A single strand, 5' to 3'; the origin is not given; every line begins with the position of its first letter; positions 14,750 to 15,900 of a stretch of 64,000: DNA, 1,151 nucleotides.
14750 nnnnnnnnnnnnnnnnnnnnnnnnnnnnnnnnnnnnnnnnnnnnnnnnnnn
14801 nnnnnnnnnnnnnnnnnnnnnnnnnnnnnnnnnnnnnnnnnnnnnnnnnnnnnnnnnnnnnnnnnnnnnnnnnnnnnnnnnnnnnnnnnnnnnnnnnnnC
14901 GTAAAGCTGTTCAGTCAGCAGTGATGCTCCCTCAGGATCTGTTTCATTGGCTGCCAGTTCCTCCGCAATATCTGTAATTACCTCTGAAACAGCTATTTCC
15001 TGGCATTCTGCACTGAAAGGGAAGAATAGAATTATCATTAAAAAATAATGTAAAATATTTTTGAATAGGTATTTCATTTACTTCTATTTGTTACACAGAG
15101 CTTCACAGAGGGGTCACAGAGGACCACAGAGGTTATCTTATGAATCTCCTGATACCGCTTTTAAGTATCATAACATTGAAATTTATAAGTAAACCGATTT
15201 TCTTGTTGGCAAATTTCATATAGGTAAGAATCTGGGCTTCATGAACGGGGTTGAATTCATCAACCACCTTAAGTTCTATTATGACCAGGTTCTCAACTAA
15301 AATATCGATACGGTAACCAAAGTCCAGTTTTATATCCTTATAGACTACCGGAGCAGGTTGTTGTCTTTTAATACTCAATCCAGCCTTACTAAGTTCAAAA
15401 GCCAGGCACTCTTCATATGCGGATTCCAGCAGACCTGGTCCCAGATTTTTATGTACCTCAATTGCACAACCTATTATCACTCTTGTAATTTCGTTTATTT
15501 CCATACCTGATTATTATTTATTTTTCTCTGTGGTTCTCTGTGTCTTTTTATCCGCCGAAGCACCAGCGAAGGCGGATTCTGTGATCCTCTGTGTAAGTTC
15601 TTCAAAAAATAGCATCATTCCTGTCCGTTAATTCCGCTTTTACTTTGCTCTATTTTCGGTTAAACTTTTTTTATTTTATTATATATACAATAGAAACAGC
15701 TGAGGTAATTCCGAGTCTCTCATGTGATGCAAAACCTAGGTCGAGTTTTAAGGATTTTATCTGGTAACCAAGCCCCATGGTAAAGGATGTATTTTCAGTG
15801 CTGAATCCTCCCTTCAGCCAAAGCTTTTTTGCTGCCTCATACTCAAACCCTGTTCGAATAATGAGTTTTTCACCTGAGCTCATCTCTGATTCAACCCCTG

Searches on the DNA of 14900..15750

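Call 68: search_rna_families(source=window, start=14900, end=15750, threshold=evalue, max_evalue=5)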
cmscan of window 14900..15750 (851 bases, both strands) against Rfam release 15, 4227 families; matches with E-value up to 5: 1.
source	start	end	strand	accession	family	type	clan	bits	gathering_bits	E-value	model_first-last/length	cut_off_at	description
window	15659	15700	+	RF01362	CRISPR-DR49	Gene; CRISPR;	-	19.1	41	2.3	1-47/47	no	CRISPR RNA direct repeat element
